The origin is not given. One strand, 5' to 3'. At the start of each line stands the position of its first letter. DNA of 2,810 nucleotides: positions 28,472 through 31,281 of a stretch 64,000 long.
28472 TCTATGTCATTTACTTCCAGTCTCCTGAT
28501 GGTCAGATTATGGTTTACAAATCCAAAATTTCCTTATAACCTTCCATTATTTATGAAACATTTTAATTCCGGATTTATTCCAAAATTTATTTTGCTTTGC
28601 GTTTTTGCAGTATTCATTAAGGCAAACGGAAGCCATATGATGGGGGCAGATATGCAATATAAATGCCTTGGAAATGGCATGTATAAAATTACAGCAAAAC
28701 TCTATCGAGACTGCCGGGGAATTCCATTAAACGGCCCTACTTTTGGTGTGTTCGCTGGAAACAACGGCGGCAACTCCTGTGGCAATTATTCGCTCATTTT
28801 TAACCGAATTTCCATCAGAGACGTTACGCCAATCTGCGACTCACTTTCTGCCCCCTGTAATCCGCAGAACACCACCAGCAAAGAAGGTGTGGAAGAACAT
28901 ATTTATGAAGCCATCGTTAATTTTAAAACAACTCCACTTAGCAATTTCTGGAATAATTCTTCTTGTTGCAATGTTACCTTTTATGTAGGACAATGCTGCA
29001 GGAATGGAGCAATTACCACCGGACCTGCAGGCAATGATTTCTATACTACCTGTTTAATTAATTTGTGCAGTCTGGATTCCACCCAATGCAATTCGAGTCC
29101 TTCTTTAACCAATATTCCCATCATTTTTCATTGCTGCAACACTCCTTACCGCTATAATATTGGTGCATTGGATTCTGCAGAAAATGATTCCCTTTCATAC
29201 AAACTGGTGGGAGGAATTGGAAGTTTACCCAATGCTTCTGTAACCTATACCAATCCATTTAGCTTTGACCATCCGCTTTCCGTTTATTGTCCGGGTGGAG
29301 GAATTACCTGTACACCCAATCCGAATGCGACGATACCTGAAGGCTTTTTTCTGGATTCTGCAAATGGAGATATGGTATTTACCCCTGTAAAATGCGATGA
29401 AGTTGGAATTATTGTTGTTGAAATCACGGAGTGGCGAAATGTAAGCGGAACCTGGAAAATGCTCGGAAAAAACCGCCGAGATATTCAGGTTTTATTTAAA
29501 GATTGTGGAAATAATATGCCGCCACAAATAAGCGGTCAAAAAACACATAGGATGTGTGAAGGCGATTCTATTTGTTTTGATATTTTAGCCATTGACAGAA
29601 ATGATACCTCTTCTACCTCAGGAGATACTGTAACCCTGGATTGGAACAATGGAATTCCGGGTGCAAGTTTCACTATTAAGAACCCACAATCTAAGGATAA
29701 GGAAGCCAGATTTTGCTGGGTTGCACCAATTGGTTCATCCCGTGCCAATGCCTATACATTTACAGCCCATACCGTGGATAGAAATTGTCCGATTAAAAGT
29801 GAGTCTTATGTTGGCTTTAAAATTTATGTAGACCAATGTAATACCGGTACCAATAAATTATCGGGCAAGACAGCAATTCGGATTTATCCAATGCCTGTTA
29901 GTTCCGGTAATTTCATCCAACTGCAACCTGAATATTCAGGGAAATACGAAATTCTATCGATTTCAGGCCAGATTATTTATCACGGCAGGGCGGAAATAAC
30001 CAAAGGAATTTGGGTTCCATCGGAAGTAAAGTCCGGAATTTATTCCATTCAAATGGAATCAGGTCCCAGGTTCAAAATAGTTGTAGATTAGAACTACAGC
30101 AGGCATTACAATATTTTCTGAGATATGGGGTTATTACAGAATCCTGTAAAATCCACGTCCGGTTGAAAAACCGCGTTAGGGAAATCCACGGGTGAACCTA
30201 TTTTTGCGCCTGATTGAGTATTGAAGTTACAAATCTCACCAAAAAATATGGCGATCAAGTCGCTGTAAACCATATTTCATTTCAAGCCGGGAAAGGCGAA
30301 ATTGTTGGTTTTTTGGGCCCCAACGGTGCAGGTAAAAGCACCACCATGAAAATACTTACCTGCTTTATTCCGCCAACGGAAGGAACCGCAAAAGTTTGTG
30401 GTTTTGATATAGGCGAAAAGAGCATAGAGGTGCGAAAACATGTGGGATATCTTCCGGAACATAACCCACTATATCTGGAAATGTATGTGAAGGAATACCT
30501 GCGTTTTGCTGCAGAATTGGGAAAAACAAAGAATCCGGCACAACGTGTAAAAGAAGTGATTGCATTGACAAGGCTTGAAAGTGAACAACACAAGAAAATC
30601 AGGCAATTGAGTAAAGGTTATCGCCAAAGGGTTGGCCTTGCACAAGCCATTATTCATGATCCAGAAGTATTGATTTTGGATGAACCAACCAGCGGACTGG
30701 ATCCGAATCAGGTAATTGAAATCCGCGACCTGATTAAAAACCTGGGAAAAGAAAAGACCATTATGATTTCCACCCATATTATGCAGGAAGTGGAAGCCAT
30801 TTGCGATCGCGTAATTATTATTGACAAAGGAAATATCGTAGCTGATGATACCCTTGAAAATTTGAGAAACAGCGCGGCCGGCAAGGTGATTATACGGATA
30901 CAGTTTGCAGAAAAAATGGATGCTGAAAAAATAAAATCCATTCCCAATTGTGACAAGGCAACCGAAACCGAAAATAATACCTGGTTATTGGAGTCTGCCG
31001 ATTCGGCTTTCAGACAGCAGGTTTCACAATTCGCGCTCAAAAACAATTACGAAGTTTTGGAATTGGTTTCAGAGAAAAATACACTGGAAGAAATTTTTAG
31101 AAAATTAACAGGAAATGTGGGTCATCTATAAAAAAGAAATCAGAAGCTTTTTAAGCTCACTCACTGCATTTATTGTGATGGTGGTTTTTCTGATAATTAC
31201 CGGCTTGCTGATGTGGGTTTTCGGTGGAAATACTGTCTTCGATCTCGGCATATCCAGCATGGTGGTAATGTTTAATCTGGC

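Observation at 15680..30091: Five tandem, same-strand paralogs of a large cysteine-rich T9SS cargo protein next to gldAFG/sprA, candidate undescribed adhesin system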

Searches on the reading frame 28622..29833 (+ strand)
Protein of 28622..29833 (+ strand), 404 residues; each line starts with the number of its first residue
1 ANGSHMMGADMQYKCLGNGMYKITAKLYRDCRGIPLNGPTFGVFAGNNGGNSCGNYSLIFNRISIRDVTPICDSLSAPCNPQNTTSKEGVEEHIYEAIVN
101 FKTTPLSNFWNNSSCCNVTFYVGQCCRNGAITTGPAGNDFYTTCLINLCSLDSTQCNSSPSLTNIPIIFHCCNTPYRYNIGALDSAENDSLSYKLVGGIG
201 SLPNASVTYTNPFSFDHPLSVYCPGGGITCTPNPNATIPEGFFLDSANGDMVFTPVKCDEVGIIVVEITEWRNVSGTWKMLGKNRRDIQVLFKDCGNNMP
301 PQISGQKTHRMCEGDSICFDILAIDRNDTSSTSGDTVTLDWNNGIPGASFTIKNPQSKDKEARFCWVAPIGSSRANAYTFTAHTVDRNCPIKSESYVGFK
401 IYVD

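Call 24: search_solved_structures(query=A3, max_evalue=1)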
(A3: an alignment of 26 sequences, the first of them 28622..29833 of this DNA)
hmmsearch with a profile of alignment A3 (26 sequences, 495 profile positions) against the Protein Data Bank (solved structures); distinct sequences matched with E-value up to 1: 1.
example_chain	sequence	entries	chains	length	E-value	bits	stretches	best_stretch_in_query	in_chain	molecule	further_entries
1k85_A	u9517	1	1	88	0.13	14.2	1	355-421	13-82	CHITINASE A1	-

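Call 34: search_protein_representatives(alignment_id=A3)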
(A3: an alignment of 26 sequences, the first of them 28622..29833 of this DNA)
Query: 26 sequences, 495 profile positions. Proteins with E-value up to 0.001 (for the whole library): 9937; up to 1e-10: 6593; up to 1e-30: 2239. The best 150 are listed.
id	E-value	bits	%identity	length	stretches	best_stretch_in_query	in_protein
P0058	5.3e-225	764.2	-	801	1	1-473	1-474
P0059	1.1e-207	707.1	-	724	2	6-493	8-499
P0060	1.3e-205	700.2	-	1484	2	2-491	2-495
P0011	1.4e-204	696.9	-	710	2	7-475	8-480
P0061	1.0e-196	670.9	-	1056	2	4-437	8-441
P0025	2.0e-196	670.0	-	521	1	9-493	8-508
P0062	1.2e-194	664.2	-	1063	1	9-469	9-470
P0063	2.1e-192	656.7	-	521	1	9-493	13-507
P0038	2.8e-190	649.7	-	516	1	3-494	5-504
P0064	1.6e-188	643.9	-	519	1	4-493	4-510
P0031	3.3e-186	636.3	-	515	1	6-493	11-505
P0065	2.2e-181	620.3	-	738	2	1-440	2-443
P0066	3.0e-181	619.9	-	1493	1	8-475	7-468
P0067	3.5e-181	619.7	-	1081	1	7-489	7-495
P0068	3.1e-178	610.0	-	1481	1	7-470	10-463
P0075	8.1e-167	572.3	-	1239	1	2-493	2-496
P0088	1.7e-157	541.5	-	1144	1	8-474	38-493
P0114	1.3e-145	502.3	-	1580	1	7-486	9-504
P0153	5.3e-126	437.7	-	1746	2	6-456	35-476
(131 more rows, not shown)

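Call 36: find_related_loci(query=A3, collection=genome_contigs, flank=10000)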
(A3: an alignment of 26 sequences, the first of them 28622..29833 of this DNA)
Query A3 (404 aa) in genome_contigs; peptide patterns used: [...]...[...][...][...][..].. (x = any residue, [..] = any of these).
291 stretches matched a pattern; 261 encode a relative of the query (tblastn E <= 1e-3); the best 80 are kept; 80 distinct loci.
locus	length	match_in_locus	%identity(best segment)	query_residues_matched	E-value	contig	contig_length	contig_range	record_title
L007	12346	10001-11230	57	2-403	3e-157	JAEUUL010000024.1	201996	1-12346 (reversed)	MAG: Bacteroidetes bacterium isolate new MAG-354 k141_4514917, whole genome shotgun sequence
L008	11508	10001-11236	56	1-404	4e-150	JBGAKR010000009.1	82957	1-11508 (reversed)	MAG: Bacteroidia bacterium isolate MAG_AAO_H125.12 AAOH125-12_opera_contig_1006, whole genome shotgun sequence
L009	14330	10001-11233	55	2-404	3e-148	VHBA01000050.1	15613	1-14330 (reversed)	MAG: Sphingomonadales bacterium isolate M_surface_9_m1_271 M_surface_9_m1_271_Ga0194116_10004650, whole genome shotgun s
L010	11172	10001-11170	57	2-382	6e-148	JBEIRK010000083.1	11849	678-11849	MAG: Flavobacteriales bacterium isolate Sample-107-S80-bin-12 Sample_107_S80-bin_12-k141_384860, whole genome shotgun se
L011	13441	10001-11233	57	2-404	4e-147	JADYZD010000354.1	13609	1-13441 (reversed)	MAG: Bacteroidia bacterium isolate SJ556 c_000001970568, whole genome shotgun sequence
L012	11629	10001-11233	54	2-404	1e-146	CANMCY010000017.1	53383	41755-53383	MAG: Flavobacteriales bacterium isolate ZE-Oct18-133 genome assembly, contig: ZE-Oct18-C239, whole genome shotgun sequen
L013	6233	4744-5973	55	3-404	2e-147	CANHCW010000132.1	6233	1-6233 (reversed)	MAG: Flavobacteriales bacterium isolate RE-18aug17-197 genome assembly, contig: RE-18aug17-C23648, whole genome shotgun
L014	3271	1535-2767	56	2-404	8e-153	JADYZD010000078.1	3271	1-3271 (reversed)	MAG: Bacteroidia bacterium isolate SJ556 c_000000362686, whole genome shotgun sequence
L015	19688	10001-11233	54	2-404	7e-146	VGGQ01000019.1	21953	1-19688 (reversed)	MAG: Bacteroidetes bacterium isolate K_DeepCast_35m_m2_065 K_DeepCast_35m_m2_065_Ga0194129_10003450, whole genome shotgu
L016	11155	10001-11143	56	1-373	5e-145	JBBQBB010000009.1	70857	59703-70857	MAG: Bacteroidia bacterium isolate Co_metawrap_1406 Cmw_1406_k141_14828108_length_70857_cov_14.5779, whole genome shotgu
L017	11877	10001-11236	55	1-404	6e-143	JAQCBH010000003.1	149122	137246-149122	MAG: Bacteroidetes bacterium isolate casp15-mb.148 NODE_90_length_149122_cov_0.178201, whole genome shotgun sequence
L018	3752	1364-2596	55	2-404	4e-147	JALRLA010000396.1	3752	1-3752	MAG: Bacteroidia bacterium isolate YM.31 YM_462462, whole genome shotgun sequence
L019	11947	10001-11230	55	3-404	1e-142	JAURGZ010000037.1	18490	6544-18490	MAG: Bacteroidota bacterium isolate SFB_649D_100_82 k141_2810152_length_18490_cov_19.2649, whole genome shotgun sequence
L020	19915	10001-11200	52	2-403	2e-141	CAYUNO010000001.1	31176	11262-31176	MAG TPA_asm: uncultured Flavobacteriaceae bacterium isolate binchicken_co393_172 genome assembly, contig: NODE_831_lengt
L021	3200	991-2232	52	3-404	8e-146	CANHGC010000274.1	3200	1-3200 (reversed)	MAG: Bacteroidetes bacterium isolate RE-16jun15-71 genome assembly, contig: RE-16jun15-C54090, whole genome shotgun sequ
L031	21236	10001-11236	52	2-404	3e-136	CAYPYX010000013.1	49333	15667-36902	MAG TPA_asm: uncultured Rhizobium sp. isolate SRP219642_co2_17 genome assembly, contig: NODE_517_length_49333_cov_10.144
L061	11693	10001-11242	49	2-404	6e-130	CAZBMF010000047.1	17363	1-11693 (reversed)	MAG TPA_asm: uncultured Rhizobium sp. isolate SRP219642_co3_85 genome assembly, contig: NODE_3604_length_17363_cov_5.367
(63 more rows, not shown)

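Call 49: list_cluster_members(proteins=[P0058, P0059, P0060, P0061, P0066, P0075, P0088, P0114, P0153, P0057])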
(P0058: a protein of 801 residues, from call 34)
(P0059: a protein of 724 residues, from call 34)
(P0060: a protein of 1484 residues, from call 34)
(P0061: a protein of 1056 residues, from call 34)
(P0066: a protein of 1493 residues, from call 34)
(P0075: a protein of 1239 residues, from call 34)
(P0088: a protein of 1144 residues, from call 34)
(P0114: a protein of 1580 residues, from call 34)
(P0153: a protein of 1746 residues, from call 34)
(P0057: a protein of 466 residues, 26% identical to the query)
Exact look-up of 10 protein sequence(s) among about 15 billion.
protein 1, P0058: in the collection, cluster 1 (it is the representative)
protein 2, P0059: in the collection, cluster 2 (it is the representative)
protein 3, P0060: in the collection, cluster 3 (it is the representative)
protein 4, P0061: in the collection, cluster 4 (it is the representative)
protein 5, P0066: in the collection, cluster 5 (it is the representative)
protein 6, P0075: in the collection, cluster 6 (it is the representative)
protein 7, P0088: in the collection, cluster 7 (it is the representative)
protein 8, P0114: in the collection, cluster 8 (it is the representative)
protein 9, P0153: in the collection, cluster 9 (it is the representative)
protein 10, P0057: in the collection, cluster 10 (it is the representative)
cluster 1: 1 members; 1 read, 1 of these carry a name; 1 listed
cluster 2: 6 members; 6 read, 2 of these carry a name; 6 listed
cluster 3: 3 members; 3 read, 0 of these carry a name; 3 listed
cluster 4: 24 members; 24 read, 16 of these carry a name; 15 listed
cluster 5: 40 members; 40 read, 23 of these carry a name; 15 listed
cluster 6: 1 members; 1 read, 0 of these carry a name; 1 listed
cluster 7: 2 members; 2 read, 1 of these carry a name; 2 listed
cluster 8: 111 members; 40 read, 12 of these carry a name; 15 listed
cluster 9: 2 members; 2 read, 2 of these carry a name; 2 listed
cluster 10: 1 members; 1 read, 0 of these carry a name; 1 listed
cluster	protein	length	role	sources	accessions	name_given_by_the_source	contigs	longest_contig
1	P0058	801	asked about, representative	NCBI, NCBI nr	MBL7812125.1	MAG: hypothetical protein JNL57_07860, partial [Bacteroidetes bacterium] | hypothetical protein [Bacteroidota bacterium]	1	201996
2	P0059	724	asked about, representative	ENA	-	-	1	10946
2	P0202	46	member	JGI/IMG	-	hypothetical protein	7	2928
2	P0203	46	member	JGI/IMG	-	hypothetical protein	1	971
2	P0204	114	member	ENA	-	-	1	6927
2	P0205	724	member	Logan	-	-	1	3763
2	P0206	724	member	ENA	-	-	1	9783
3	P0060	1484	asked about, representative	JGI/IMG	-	-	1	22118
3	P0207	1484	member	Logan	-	-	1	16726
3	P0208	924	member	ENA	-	-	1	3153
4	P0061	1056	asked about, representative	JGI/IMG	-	hypothetical protein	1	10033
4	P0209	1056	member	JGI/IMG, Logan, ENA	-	hypothetical protein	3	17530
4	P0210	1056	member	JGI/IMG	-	hypothetical protein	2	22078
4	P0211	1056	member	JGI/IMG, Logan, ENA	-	hypothetical protein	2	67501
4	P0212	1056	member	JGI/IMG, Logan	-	hypothetical protein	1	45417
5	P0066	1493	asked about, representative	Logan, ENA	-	-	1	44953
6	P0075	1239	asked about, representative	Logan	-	-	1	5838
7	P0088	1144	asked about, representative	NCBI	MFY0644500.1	MAG: hypothetical protein JXR19_08540, partial [Bacteroidia bacterium]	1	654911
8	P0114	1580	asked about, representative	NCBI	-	-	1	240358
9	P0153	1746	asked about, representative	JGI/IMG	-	hypothetical protein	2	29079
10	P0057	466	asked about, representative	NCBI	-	-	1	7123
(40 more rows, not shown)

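Call 50: search_protein_families(library=ncbifam, proteins=[P0066, P0114, P0060, P0153, P0061, P0075, P0088], max_evalue=0.001)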
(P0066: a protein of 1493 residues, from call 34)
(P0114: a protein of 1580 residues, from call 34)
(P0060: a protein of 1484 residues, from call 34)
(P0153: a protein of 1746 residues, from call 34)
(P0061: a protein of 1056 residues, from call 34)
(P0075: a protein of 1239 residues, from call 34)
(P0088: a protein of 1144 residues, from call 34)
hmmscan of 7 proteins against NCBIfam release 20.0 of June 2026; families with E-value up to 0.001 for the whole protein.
P0066 (1493 aa): 1 family
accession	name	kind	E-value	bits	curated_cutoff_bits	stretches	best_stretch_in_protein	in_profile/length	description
TIGR04131.1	Bac_Flav_CTERM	domain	1.1e-10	41.5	35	1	1406-1493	3-85/85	T9SS type B sorting domain-containing protein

P0114 (1580 aa): 2 families
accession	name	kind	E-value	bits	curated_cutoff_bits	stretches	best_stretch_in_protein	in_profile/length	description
TIGR04131.1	Bac_Flav_CTERM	domain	2e-11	43.9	35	1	1492-1580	2-85/85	T9SS type B sorting domain-containing protein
NF012211.1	tand_rpt_95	domain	0.00051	19.9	90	0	1177-1208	55-86/98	tandem-95 repeat protein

P0060 (1484 aa): 1 family
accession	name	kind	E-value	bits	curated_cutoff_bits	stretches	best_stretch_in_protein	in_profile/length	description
TIGR04131.1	Bac_Flav_CTERM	domain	2.1e-09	37.4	35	1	1397-1484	3-85/85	T9SS type B sorting domain-containing protein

P0153 (1746 aa): 1 family
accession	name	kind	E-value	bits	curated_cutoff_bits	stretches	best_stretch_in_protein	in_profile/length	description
TIGR04183.1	Por_Secre_tail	domain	4.9e-08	32.8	23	1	1673-1743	1-70/72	T9SS type A sorting domain-containing protein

P0061 (1056 aa): 1 family
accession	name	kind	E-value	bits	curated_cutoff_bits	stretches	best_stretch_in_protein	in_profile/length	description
TIGR04183.1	Por_Secre_tail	domain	0.00027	20.9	23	0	983-1048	1-65/72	T9SS type A sorting domain-containing protein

P0075 (1239 aa): 0 families

P0088 (1144 aa): 0 families

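Call 67: search_protein_families(library=pfam, proteins=[P0066, P0114], max_evalue=1)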
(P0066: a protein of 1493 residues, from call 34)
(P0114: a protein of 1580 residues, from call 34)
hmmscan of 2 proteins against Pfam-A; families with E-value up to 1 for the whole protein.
P0066 (1493 aa): 4 families
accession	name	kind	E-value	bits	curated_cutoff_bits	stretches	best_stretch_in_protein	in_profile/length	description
PF18911.6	PKD_4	-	1.5e-20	73.5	27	2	1223-1297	4-76/85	PKD domain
PF13585.12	CHU_C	-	5.8e-13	49.2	27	1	1406-1490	3-85/86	CHU_C Type IX secretion signal domain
PF00801.26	PKD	-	4.1e-11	43.2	23.5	2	1240-1296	17-72/80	PKD domain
PF18981.6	InlK_D3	-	0.11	13.1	25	0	625-649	37-61/75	Internalin K domain (D3/D4)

P0114 (1580 aa): 5 families
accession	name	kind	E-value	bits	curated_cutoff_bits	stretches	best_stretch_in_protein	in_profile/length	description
PF18911.6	PKD_4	-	1.7e-16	60.4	27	2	1309-1391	3-84/85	PKD domain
PF13585.12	CHU_C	-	2.3e-13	50.5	27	1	1492-1563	2-73/86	CHU_C Type IX secretion signal domain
PF00801.26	PKD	-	4.5e-07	30.2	23.5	2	1337-1384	26-74/80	PKD domain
PF17892.7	Cadherin_5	-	0.14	12.4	26.5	0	1178-1206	69-97/98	Cadherin-like domain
PF17963.7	Big_9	-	0.38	12.1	23.6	0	1172-1204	58-88/89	Bacterial Ig domain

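Call 80: search_protein_families(library=pfam, proteins=[L007:7895-9238:-, L007:7045-7887:+, L007:6180-7145:-, L007:5264-6211:-, L007:3861-5327:-, L007:100-1572:-, L007:1431-3155:-, L031:14939-16321:-, L061:8217-9284:-], max_evalue=0.0001)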
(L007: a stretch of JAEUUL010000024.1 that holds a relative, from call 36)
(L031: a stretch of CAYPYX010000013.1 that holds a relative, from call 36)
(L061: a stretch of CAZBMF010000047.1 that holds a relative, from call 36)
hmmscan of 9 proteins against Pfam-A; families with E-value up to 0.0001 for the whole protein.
L007:7895-9238:- (448 aa): 2 families
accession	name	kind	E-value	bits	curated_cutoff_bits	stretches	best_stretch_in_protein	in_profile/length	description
PF00557.29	Peptidase_M24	-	1.5e-55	188.6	23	1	207-425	1-208/208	Metallopeptidase family M24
PF05195.22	AMP_N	-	5.7e-31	107.2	24.6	1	33-146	1-113/121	Aminopeptidase P, N-terminal domain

L007:7045-7887:+ (281 aa): 2 families
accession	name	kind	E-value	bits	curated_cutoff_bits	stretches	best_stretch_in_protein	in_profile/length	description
PF01135.25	PCMT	-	1.9e-61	208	20.3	1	73-275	3-209/210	Protein-L-isoaspartate(D-aspartate) O-methyltransferase (PCMT)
PF13649.12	Methyltransf_25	-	3.5e-05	24.9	27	1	146-232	1-97/97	Methyltransferase domain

L007:6180-7145:- (322 aa): 0 families

L007:5264-6211:- (316 aa): 0 families

L007:3861-5327:- (489 aa): 2 families
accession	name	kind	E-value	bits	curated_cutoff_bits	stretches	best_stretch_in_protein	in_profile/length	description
PF02397.22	Bac_transf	-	8.9e-68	227.8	27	1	302-484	1-178/179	Bacterial sugar transferase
PF13727.12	CoA_binding_3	-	2.7e-11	44.2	25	1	88-266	2-175/175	CoA-binding domain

L007:100-1572:- (491 aa): 4 families
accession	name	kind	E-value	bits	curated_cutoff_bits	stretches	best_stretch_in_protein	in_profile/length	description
PF13437.12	HlyD_3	-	2e-10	41.8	22.2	1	331-439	2-98/106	HlyD family secretion protein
PF13533.13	Biotin_lipoyl_2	-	3.8e-09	36.6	29.8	1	112-141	2-31/32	Biotin-lipoyl like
PF16576.10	HlyD_D23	-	1.6e-07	31.2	30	0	94-209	5-113/214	Barrel-sandwich domain of CusB or HlyD membrane-fusion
PF00364.28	Biotin_lipoyl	-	8.6e-05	22.7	22.1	0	119-143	15-38/73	Biotin-requiring enzyme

L007:1431-3155:- (575 aa): 1 family
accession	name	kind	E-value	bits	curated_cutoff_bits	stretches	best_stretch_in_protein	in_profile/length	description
PF00005.33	ABC_tran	-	2.3e-08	35.2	25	1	370-506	8-134/137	ABC transporter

L031:14939-16321:- (461 aa): 2 families
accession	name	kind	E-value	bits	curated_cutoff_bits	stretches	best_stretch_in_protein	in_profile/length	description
PF08245.18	Mur_ligase_M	-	3.5e-14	53.6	24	1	59-294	1-195/200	Mur ligase middle domain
PF02875.26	Mur_ligase_C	-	4.4e-14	53.8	28.4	1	329-448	1-126/127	Mur ligase, glutamate ligase domain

L061:8217-9284:- (356 aa): 1 family
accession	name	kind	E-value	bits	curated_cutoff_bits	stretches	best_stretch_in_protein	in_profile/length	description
PF01063.24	Aminotran_4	-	8.2e-29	101.5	28.5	1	71-307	2-217/223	Amino-transferase class IV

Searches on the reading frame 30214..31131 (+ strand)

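Call 8: search_protein_families(library=ncbifam, proteins=[window:30214-31131:+], max_evalue=0.001)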
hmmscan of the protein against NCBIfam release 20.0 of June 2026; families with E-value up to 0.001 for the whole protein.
window:30214-31131:+ (305 aa): 188 families (the best 25 are shown)
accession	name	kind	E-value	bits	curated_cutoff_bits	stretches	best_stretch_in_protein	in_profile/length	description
TIGR03522.1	GldA_ABC_ATP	equivalog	2.3e-128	427.9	402.6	1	1-299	1-301/301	gliding motility-associated ABC transporter ATP-binding subunit GldA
TIGR01188.1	drrA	subfamily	2.6e-72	243.7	312.45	1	10-300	1-302/302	daunorubicin resistance ABC transporter, ATP-binding protein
NF033858.1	ABC2_perm_RbbA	equivalog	1.5e-63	215.1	1050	1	2-255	266-524/909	ribosome-associated ATPase/putative transporter RbbA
NF010060.0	PRK13537.1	equivalog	2.9e-54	184.1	521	1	2-300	15-309/314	nodulation factor ABC transporter ATP-binding protein NodI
NF010059.0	PRK13536.1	equivalog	2.4e-51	174.5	549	1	2-300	43-337/342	nodulation factor ABC transporter ATP-binding protein NodI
TIGR01288.1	nodI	equivalog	8.8e-50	169.4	424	1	1-301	3-299/303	nodulation factor ABC transporter ATP-binding protein NodI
TIGR03740.1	galliderm_ABC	subfamily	9.7e-50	169.3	309.75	1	4-216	2-210/223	lantibiotic protection ABC transporter ATP-binding subunit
TIGR03864.1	PQQ_ABC_ATP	hypoth_equivalog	2.9e-48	164.4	302.25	1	2-224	1-226/236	ABC transporter, ATP-binding subunit, PQQ-dependent alcohol dehydrogenase system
TIGR04406.1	LPS_export_lptB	equivalog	7e-44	149.9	240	1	3-222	2-227/239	LPS export ABC transporter ATP-binding protein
TIGR01186.1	proV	subfamily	8.8e-40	136.9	326.6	1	10-270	1-265/363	betaine/proline/choline family ABC transporter ATP-binding protein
TIGR04520.1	ECF_ATPase_1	equivalog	1.3e-38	133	315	1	3-220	1-226/269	energy-coupling factor transporter ATPase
TIGR00968.1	3a0106s01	subfamily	3.1e-38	131.6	342.75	1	3-227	1-228/237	sulfate ABC transporter ATP-binding protein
NF047568.1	PSM_export_PmtC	equivalog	3.3e-38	131.8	375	1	4-233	2-221/290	phenol-soluble modulin export ABC transporter ATP-binding protein PmtC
TIGR04521.1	ECF_ATPase_2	equivalog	3.5e-38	131.3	330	1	14-219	17-234/279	energy-coupling factor transporter ATPase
TIGR03375.1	type_I_sec_LssB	subfamily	7.4e-38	130.3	693.1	1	3-217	466-688/696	type I secretion system permease/ATPase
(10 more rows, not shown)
